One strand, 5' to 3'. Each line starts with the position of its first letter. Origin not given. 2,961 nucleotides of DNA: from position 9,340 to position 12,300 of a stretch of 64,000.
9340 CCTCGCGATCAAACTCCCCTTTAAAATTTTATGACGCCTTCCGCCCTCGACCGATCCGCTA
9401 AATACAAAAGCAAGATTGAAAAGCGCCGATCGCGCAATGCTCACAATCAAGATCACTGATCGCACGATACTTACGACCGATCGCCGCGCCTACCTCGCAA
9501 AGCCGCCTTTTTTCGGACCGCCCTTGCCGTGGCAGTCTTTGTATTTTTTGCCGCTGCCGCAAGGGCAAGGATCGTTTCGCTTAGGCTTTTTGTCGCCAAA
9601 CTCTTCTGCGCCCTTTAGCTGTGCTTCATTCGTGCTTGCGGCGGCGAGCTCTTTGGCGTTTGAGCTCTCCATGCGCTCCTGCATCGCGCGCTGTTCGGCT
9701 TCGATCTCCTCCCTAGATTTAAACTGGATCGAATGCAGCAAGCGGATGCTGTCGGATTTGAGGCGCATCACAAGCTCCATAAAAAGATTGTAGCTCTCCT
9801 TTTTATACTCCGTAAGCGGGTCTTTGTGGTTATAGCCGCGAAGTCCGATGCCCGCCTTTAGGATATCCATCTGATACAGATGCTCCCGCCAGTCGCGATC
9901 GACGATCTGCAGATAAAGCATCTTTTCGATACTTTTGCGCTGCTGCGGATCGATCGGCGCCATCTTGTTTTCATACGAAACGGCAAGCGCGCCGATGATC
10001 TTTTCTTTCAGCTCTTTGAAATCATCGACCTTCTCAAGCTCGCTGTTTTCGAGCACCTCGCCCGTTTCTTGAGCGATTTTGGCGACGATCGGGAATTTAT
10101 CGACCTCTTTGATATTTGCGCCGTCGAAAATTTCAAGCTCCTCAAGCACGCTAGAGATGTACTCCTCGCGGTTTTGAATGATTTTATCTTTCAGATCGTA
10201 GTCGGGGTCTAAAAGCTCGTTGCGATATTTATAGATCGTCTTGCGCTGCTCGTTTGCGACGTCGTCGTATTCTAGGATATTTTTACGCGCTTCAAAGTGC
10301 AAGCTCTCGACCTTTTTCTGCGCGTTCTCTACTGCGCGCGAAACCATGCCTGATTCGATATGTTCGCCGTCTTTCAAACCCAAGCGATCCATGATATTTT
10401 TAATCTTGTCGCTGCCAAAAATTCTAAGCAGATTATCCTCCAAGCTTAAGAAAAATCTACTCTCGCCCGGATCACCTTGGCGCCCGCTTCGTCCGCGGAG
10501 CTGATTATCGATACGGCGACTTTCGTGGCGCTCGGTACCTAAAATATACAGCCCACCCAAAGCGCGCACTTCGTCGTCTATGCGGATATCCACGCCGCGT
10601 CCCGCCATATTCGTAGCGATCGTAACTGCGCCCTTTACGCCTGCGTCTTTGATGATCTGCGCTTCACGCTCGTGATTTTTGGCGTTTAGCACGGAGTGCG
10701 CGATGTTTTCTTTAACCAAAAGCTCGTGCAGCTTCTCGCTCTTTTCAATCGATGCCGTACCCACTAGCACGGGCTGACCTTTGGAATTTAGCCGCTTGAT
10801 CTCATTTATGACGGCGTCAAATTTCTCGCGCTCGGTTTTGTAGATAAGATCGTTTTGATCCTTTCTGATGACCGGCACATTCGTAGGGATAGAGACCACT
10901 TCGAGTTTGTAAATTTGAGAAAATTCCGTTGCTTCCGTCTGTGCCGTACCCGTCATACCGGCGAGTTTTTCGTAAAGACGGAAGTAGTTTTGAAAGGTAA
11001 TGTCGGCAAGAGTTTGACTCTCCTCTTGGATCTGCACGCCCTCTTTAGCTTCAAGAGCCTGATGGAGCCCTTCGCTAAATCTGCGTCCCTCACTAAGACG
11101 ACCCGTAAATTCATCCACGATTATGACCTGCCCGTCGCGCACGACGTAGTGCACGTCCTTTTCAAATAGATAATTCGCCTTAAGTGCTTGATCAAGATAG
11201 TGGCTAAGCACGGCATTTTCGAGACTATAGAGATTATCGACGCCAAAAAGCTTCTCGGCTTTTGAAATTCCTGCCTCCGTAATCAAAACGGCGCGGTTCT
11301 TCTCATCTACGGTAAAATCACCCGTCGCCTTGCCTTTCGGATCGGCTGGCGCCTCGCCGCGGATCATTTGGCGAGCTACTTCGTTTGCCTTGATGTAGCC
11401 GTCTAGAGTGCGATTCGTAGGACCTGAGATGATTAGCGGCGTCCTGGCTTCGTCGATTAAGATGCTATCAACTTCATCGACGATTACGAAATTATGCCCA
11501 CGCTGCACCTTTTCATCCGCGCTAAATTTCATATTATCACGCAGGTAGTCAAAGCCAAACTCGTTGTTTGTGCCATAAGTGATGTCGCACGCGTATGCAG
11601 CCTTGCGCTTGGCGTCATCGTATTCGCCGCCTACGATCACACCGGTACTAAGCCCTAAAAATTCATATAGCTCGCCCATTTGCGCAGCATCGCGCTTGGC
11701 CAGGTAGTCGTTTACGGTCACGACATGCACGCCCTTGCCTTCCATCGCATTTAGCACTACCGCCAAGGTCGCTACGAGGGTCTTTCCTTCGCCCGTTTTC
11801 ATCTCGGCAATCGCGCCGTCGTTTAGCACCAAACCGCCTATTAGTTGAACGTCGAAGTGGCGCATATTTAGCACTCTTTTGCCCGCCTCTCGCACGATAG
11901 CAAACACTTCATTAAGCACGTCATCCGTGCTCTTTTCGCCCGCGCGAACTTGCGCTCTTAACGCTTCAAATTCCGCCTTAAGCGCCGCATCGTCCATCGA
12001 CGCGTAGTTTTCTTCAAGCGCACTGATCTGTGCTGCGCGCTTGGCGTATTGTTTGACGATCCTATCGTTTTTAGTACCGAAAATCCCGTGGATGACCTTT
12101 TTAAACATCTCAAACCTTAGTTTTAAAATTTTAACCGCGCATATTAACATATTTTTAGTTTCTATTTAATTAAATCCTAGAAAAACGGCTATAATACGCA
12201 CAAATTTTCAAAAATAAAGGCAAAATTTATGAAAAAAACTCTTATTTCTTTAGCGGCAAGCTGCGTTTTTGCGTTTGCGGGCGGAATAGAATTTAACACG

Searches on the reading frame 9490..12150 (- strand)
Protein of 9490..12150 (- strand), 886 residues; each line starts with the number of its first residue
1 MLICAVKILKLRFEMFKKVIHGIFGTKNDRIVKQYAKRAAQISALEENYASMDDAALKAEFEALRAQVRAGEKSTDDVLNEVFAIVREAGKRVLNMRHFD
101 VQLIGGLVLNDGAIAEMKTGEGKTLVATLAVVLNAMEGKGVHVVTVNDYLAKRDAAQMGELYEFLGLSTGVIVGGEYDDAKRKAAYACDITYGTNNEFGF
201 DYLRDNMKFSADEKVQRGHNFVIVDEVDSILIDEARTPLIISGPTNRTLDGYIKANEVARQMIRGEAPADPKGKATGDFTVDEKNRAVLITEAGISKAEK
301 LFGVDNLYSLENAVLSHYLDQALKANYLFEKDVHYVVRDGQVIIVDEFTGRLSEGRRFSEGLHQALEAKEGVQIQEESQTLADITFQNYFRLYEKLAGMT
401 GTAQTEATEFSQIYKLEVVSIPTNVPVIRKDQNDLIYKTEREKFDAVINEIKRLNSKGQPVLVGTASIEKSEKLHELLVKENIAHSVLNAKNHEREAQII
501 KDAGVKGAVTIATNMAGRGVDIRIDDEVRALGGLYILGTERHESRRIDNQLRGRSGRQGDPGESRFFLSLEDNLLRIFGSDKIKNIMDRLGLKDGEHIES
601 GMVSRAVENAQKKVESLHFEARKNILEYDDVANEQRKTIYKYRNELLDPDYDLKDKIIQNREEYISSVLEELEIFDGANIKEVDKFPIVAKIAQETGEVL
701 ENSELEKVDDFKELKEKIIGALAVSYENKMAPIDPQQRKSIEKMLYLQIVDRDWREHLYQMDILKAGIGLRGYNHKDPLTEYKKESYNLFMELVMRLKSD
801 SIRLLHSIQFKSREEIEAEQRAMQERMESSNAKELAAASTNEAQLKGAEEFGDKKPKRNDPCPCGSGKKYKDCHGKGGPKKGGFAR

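Call 6: search_protein_families(library=pfam, proteins=[window:9490-12150:-])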
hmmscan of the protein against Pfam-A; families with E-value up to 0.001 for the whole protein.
window:9490-12150:- (886 aa): 7 families
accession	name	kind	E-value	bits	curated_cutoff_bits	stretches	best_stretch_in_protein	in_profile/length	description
PF07517.20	SecA_DEAD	-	1.8e-124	415.1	24.6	1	22-411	3-290/290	SecA DEAD-like domain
PF21090.3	P-loop_SecA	-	2.3e-80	269.5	27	2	426-525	1-100/205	SecA P-loop domain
PF07516.18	SecA_SW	-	8.1e-54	183.2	26.7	1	598-809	2-200/200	SecA Wing and Scaffold domain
PF01043.26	SecA_PP_bind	-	1.6e-39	135.3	23.5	1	251-367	5-110/110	SecA preprotein cross-linking domain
PF02810.21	SEC-C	-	2.4e-10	40.5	20.4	1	858-876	1-19/19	SEC-C motif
PF00270.35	DEAD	-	1.9e-09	37.9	26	1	111-232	15-131/167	DEAD/DEAH box helicase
PF00271.37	Helicase_C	-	4e-05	24.3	23.5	1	442-559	1-110/110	Helicase conserved C-terminal domain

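Call 7: find_related_loci(query=window:9490-12150:-, collection=genome_contigs, flank=10000)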
Query window:9490-12150:- (886 aa) in genome_contigs; peptide patterns used: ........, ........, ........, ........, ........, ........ (x = any residue, [..] = any of these).
600 stretches matched a pattern (row limit reached: there are more); 600 encode a relative of the query (tblastn E <= 1e-3); the best 80 are kept; 80 distinct loci.
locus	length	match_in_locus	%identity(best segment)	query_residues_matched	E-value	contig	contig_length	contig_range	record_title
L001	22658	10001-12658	99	1-886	0e+0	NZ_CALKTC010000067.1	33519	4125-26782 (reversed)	MAG: uncultured Campylobacter sp. isolate ERR589379_bin.70_CONCOCT_v1.1_MAG ERZ772793.307, whole genome shotgun sequence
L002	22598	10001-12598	64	12-885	0e+0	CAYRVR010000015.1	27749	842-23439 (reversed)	MAG TPA_asm: uncultured Sulfurimonas sp. isolate SRP163575_co3_182 genome assembly, contig: NODE_1650_length_27749_cov_1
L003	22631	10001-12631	61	1-885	0e+0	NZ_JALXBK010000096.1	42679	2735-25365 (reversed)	MAG: Sulfurimonas sp. isolate T2_metabat2_scaf2bin.095 T2_NODE_549_length_42679_cov_18.336999, whole genome shotgun sequ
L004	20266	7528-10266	52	11-876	0e+0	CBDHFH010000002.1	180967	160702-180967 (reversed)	MAG: Gammaproteobacteria bacterium isolate 989b8df7-e166-46e7-9088-39a086dd6265 genome assembly, contig: contig_2, whole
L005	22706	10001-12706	52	15-876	0e+0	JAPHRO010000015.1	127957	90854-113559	MAG: Gammaproteobacteria bacterium isolate N2D-Bin_4 c_000000449268, whole genome shotgun sequence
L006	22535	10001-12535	54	15-875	0e+0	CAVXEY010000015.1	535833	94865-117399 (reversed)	MAG: uncultured delta proteobacterium isolate MFD02416.bin.1.108 genome assembly, contig: contig_37210, whole genome sho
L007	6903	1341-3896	52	15-876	0e+0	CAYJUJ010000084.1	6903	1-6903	MAG TPA_asm: uncultured bacterium isolate ERP125453_co1_332 genome assembly, contig: NODE_13995_length_6903_cov_4.951665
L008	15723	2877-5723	49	13-875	0e+0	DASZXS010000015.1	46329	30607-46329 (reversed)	MAG TPA_asm: Bryobacteraceae bacterium isolate SMAG_U6189 k141_804051, whole genome shotgun sequence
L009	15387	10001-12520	52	15-876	0e+0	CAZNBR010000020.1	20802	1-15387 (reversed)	MAG TPA_asm: uncultured Syntrophaceae bacterium isolate SRP178699_co1_451 genome assembly, contig: NODE_3061_length_2080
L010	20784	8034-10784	51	15-883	0e+0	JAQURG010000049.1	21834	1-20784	MAG: Methylococcales bacterium isolate STD1_68 NODE_5275_length_21834_cov_8.491685_Sandtown_D1, whole genome shotgun seq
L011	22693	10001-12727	51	15-878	0e+0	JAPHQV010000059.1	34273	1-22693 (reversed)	MAG: Gammaproteobacteria bacterium isolate N1D-Bin_12 c_000000344199, whole genome shotgun sequence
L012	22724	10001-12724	51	15-876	0e+0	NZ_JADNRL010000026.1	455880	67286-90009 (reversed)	Halomonas sp. KAO NODE_149_length_455750_cov_24.523109, whole genome shotgun sequence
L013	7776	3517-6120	52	15-866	0e+0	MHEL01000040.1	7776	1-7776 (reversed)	MAG: Nitrospirae bacterium RBG_19FT_COMBO_42_15 rbg_19ft_combo_scaffold_17957, whole genome shotgun sequence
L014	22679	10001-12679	51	12-873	0e+0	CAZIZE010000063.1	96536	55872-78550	MAG TPA_asm: uncultured bacterium isolate binchicken_co219_16 genome assembly, contig: k141_15139, whole genome shotgun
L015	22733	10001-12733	51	15-876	0e+0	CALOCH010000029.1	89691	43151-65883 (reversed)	MAG: uncultured Gammaproteobacteria bacterium isolate HOU_bin.0176 genome assembly, contig: contig_30549, whole genome s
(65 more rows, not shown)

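Call 32: find_homologous_proteins(query=window:9490-12150:-, max_evalue=1e-100)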
Query window:9490-12150:- (886 aa): 8000 proteins with E <= 1e-100 among 8000 candidates; the best 120 are listed.
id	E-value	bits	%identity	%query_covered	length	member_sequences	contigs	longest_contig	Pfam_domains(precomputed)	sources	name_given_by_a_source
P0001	0.0e+0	1937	99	100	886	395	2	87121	PF07517.21,PF00270.36,PF07516.19,PF21090.4,PF02810.22,PF01043.27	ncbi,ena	-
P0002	0.0e+0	1908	99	98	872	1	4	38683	PF07517.21,PF00270.36,PF07516.19,PF21090.4,PF02810.22,PF01043.27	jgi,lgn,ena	-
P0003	0.0e+0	1880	98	98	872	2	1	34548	PF07517.21,PF00270.36,PF07516.19,PF21090.4,PF02810.22,PF01043.27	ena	-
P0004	0.0e+0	1874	98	98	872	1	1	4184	PF07517.21,PF00270.36,PF07516.19,PF21090.4,PF02810.22,PF01043.27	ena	-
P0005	0.0e+0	1869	97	98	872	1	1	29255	PF07517.21,PF00270.36,PF07516.19,PF21090.4,PF02810.22,PF01043.27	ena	-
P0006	0.0e+0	1866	97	98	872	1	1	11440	PF07517.21,PF00270.36,PF07516.19,PF21090.4,PF02810.22,PF01043.27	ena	-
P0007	0.0e+0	1865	97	98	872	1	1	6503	PF07517.21,PF00270.36,PF07516.19,PF21090.4,PF02810.22,PF01043.27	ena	-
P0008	0.0e+0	1864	97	98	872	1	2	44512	PF07517.21,PF00270.36,PF07516.19,PF21090.4,PF02810.22,PF01043.27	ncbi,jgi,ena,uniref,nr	ncbi:preprotein translocase subunit SecA [uncultured Campylobacter sp.]|uniref:preprotein translocas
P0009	0.0e+0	1864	97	98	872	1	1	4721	PF07517.21,PF00270.36,PF07516.19,PF21090.4,PF02810.22,PF01043.27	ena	-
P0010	0.0e+0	1856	97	98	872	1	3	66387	PF07517.21,PF00270.36,PF07516.19,PF21090.4,PF02810.22,PF01043.27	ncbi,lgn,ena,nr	nr:preprotein translocase subunit SecA [uncultured Campylobacter sp.]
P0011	0.0e+0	1846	95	98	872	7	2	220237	PF07517.21,PF00270.36,PF07516.19,PF21090.4,PF02810.22,PF00271.38,PF01043.27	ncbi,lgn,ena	-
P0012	0.0e+0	1843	95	98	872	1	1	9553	PF07517.21,PF00270.36,PF07516.19,PF21090.4,PF02810.22,PF01043.27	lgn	-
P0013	0.0e+0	1648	86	98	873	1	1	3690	PF07517.21,PF00270.36,PF07516.19,PF21090.4,PF02810.22,PF00271.38,PF01043.27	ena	-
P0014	0.0e+0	1604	94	87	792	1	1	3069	PF07517.21,PF07516.19,PF21090.4,PF02810.22,PF01043.27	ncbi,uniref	ncbi:preprotein translocase subunit SecA, partial [uncultured Campylobacter sp.]|uniref:preprotein t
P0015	0.0e+0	1573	81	98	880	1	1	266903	PF07517.21,PF00270.36,PF07516.19,PF21090.4,PF02810.22,PF01043.27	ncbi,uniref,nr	ncbi:preprotein translocase subunit SecA [Campylobacter sp. JMF_08 NE1]|uniref:preprotein translocas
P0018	0.0e+0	1551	81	98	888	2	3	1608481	PF07517.21,PF00270.36,PF07516.19,PF21090.4,PF02810.22,PF01043.27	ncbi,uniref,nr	ncbi:preprotein translocase subunit SecA [Campylobacter sp. VBCF_02 NA5]|uniref:preprotein transloca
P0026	0.0e+0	1488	78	98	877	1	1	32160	PF07517.21,PF00270.36,PF07516.19,PF21090.4,PF02810.22,PF00271.38,PF01043.27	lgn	-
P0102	0.0e+0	1471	78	98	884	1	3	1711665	PF07517.21,PF00270.36,PF07516.19,PF21090.4,PF02810.22,PF00271.38,PF01043.27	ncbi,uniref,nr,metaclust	ncbi:preprotein translocase subunit SecA [Campylobacter hominis]|uniref:Protein translocase subunit 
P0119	0.0e+0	1461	75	100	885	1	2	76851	PF07517.21,PF00270.36,PF07516.19,PF21090.4,PF02810.22,PF01043.27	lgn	-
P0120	0.0e+0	1447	75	98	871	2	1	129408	PF07517.21,PF00270.36,PF07516.19,PF21090.4,PF02810.22,PF01043.27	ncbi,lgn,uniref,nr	ncbi:preprotein translocase subunit SecA [Campylobacter geochelonis]|uniref:preprotein translocase s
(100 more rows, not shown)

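Call 33: find_encoding_contigs(protein=P0018, flank=10000, max_places=1)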
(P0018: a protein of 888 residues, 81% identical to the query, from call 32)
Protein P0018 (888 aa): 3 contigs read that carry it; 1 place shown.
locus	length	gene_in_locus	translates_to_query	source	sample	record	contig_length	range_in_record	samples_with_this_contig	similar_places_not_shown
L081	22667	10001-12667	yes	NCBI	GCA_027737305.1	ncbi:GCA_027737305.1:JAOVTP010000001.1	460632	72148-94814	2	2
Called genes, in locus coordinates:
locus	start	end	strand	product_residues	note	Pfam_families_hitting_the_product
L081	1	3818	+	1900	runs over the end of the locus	-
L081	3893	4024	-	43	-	-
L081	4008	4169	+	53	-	-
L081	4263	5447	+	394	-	PF05496:RuvB_N, PF13177:DNA_pol3_delta2 (faint), PF13173:AAA_14, PF00004:AAA, PF16193:AAA_assoc_2, PF12002:MgsA_C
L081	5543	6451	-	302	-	PF00583:Acetyltransf_1, PF13673:Acetyltransf_10 (weak), PF13508:Acetyltransf_7, PF08445:FR47 (faint), PF00583:Acetyltransf_1, PF13673:Acetyltransf_10 (weak), PF13508:Acetyltransf_7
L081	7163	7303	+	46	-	-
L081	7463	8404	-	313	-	PF01379:Porphobil_deam, PF03900:Porphobil_deamC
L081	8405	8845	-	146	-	-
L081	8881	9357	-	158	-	PF01451:LMWPc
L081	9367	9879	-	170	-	PF03548:LolA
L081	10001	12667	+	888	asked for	PF07517:SecA_DEAD, PF00270:DEAD, PF01043:SecA_PP_bind, PF21090:P-loop_SecA, PF07516:SecA_SW, PF02810:SEC-C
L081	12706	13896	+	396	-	PF12704:MacB_PCD, PF02687:FtsX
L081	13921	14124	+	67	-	-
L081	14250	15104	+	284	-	PF00763:THF_DHG_CYH, PF02882:THF_DHG_CYH_C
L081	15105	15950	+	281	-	PF10502:Peptidase_S26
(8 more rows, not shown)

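Call 34: find_encoding_contigs(protein=P0102, flank=10000, max_places=1)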
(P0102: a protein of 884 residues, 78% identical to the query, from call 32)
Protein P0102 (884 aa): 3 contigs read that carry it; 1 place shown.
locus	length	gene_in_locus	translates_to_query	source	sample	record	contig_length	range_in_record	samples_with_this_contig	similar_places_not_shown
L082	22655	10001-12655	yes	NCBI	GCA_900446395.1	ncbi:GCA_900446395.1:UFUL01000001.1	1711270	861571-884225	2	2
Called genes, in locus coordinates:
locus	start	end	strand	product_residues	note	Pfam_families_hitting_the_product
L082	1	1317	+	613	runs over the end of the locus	PF02784:Orn_Arg_deC_N, PF17810:Arg_decarb_HB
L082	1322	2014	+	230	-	PF00132:Hexapep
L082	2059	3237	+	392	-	PF00155:Aminotran_1_2, PF01041:DegT_DnrJ_EryC1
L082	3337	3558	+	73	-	PF02604:PhdYeFM_antitox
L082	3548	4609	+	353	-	PF00561:Abhydrolase_1, PF12697:Abhydrolase_6, PF03959:FSH1 (weak)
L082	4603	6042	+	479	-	PF08245:Mur_ligase_M, PF02875:Mur_ligase_C (faint)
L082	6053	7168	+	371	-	PF01128:IspD, PF12804:NTP_transf_3, PF02542:YgbB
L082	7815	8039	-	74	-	-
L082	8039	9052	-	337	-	PF01368:DHH (weak)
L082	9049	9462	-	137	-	PF02082:Rrf2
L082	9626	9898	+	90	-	PF00312:Ribosomal_S15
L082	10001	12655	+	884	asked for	PF07517:SecA_DEAD, PF00270:DEAD, PF01043:SecA_PP_bind, PF21090:P-loop_SecA, PF00271:Helicase_C (faint), PF21090:P-loop_SecA, PF07516:SecA_SW, PF02810:SEC-C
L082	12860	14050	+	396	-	PF02687:FtsX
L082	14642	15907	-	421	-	PF12913:SH3_6, PF12914:SH3_7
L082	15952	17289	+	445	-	PF01443:Viral_helicase1 (faint), PF05970:PIF1, PF13245:AAA_19, PF13401:AAA_22 (faint), PF13604:AAA_30 (weak)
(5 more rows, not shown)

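Call 35: find_encoding_contigs(protein=P0011, flank=10000, max_places=1)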
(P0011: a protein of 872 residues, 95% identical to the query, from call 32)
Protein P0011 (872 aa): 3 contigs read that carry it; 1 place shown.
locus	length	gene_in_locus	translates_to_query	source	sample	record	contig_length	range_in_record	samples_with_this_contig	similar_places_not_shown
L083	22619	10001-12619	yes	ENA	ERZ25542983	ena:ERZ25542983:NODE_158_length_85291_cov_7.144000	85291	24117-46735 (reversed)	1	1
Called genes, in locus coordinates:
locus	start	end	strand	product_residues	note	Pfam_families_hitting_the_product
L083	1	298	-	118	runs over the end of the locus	-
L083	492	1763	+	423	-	PF01053:Cys_Met_Meta_PP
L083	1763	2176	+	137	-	PF02082:Rrf2, PF13412:HTH_24 (faint)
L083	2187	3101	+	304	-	PF00291:PALP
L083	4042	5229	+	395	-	PF05496:RuvB_N, PF00004:AAA, PF13173:AAA_14 (weak), PF16193:AAA_assoc_2, PF12002:MgsA_C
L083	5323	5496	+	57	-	-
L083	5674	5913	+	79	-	-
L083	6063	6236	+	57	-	-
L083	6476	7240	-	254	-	-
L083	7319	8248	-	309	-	PF01379:Porphobil_deam, PF03900:Porphobil_deamC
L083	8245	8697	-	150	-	PF04186:FxsA (weak)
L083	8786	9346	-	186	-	PF01451:LMWPc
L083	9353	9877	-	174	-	PF03548:LolA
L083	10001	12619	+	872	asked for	PF07517:SecA_DEAD, PF00270:DEAD, PF00271:Helicase_C (faint), PF01043:SecA_PP_bind, PF21090:P-loop_SecA, PF07516:SecA_SW, PF02810:SEC-C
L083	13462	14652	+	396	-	PF12704:MacB_PCD (weak), PF02687:FtsX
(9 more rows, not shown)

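Call 55: find_encoding_contigs(protein=P0120, flank=10000, max_places=1)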
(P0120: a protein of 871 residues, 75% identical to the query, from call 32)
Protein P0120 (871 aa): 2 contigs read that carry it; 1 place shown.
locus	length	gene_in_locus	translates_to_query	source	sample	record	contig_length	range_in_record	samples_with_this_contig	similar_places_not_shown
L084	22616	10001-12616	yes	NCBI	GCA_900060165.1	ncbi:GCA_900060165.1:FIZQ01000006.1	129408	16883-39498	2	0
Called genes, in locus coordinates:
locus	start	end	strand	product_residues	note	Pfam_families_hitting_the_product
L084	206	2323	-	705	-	PF12912:N_NLPC_P60, PF12913:SH3_6, PF12914:SH3_7, PF00877:NLPC_P60 (weak), PF13539:Peptidase_M15_4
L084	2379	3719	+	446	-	PF05970:PIF1, PF13245:AAA_19, PF13401:AAA_22 (weak), PF13604:AAA_30, PF02689:Herpes_Helicase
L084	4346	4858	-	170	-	PF03548:LolA (weak)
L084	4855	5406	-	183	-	PF14317:YcxB (weak)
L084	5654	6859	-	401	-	PF01490:Aa_trans (faint), PF03222:Trp_Tyr_perm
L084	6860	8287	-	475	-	PF00171:Aldedh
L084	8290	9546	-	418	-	PF00202:Aminotran_3, PF00155:Aminotran_1_2 (faint)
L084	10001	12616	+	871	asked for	PF07517:SecA_DEAD, PF00270:DEAD, PF01043:SecA_PP_bind, PF21090:P-loop_SecA, PF07516:SecA_SW, PF02810:SEC-C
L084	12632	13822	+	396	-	PF12704:MacB_PCD, PF02687:FtsX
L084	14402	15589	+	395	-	PF02321:OEP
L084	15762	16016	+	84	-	-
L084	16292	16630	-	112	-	-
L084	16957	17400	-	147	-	-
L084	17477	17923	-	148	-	-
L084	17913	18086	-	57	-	-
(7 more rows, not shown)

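Call 56: find_encoding_contigs(protein=P0015, flank=10000, max_places=1)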
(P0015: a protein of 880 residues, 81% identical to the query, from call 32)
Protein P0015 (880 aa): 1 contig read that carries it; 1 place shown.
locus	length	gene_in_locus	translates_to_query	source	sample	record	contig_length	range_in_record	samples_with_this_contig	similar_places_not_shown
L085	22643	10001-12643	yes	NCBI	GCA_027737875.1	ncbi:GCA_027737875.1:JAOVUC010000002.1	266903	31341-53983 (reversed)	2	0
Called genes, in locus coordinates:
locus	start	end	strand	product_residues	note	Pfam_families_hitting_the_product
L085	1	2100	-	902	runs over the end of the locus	PF04313:HSDR_N (weak), PF00270:DEAD, PF04851:ResIII, PF18766:SWI2_SNF2, PF00271:Helicase_C (weak), PF08463:EcoEI_R_C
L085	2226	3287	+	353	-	PF04551:GcpE, PF26540:GcpE_C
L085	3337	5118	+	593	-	PF00772:DnaB, PF13481:AAA_25, PF03796:DnaB_C, PF06745:ATPase (weak)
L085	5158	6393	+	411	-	PF00083:Sugar_tr, PF07690:MFS_1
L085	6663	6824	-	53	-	-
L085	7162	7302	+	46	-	-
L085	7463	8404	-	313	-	PF01379:Porphobil_deam, PF03900:Porphobil_deamC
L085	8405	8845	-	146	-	-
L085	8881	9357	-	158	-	PF01451:LMWPc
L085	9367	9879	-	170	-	PF03548:LolA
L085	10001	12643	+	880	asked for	PF07517:SecA_DEAD, PF00270:DEAD, PF01043:SecA_PP_bind, PF21090:P-loop_SecA, PF07516:SecA_SW, PF02810:SEC-C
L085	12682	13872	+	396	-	PF12704:MacB_PCD, PF02687:FtsX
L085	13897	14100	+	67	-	-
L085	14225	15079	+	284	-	PF00763:THF_DHG_CYH, PF02882:THF_DHG_CYH_C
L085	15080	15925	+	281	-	PF10502:Peptidase_S26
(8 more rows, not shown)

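Call 57: find_encoding_contigs(protein=P0026, flank=10000, max_places=1)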
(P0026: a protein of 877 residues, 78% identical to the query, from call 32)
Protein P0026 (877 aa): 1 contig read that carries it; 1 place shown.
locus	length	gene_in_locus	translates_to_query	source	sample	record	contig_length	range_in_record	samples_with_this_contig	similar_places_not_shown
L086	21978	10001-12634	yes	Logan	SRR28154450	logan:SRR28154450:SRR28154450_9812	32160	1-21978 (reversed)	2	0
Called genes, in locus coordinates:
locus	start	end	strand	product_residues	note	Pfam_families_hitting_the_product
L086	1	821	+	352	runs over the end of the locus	PF01180:DHO_dh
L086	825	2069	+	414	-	PF00675:Peptidase_M16, PF05193:Peptidase_M16_C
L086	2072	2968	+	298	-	PF00701:DHDPS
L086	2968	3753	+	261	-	PF00106:adh_short, PF08659:KR (weak), PF13561:adh_short_C2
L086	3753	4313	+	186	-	PF01066:CDP-OH_P_transf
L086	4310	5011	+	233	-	PF01177:Asp_Glu_race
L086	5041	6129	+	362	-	PF02163:Peptidase_M50, PF00595:PDZ (weak)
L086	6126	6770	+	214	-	PF01168:Ala_racemase_N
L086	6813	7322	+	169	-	PF03548:LolA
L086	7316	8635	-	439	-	PF05970:PIF1, PF13245:AAA_19, PF13401:AAA_22 (weak), PF13604:AAA_30, PF02689:Herpes_Helicase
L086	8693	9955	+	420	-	PF12912:N_NLPC_P60 (weak), PF12913:SH3_6, PF12914:SH3_7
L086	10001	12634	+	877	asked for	PF07517:SecA_DEAD, PF00270:DEAD, PF01043:SecA_PP_bind, PF00271:Helicase_C (faint), PF21090:P-loop_SecA, PF07516:SecA_SW, PF02810:SEC-C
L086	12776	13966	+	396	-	PF12704:MacB_PCD (weak), PF02687:FtsX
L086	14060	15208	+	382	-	PF06965:Na_H_antiport_1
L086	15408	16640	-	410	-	PF00672:HAMP (weak), PF00512:HisKA (weak), PF02518:HATPase_c (weak)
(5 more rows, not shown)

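Call 58: find_encoding_contigs(protein=P0119, flank=10000, max_places=1)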
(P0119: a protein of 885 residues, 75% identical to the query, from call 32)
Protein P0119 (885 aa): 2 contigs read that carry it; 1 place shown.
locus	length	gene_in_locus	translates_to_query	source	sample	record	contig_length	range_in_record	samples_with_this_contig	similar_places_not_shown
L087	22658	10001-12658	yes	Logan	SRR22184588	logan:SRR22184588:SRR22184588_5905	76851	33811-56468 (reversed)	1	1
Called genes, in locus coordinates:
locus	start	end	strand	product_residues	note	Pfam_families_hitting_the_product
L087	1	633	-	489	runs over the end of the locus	PF13623:SurA_N_2, PF13624:SurA_N_3, PF13145:Rotamase_2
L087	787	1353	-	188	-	PF00596:Aldolase_II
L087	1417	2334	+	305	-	PF01795:Methyltransf_5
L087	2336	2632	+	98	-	-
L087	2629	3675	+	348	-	PF02646:RmuC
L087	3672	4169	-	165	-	-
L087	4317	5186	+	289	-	PF01063:Aminotran_4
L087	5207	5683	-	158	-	-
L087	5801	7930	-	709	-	PF12912:N_NLPC_P60, PF12913:SH3_6, PF12914:SH3_7, PF00877:NLPC_P60 (weak), PF13539:Peptidase_M15_4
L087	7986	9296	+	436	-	PF05970:PIF1, PF13245:AAA_19, PF13401:AAA_22 (weak), PF13604:AAA_30, PF02689:Herpes_Helicase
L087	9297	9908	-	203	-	PF03548:LolA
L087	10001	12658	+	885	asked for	PF07517:SecA_DEAD, PF00270:DEAD, PF01043:SecA_PP_bind, PF21090:P-loop_SecA, PF07516:SecA_SW, PF02810:SEC-C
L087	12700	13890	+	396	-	PF12704:MacB_PCD (weak), PF02687:FtsX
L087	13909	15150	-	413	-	PF00672:HAMP, PF00512:HisKA (weak), PF02518:HATPase_c (weak)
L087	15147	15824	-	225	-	PF00072:Response_reg, PF00486:Trans_reg_C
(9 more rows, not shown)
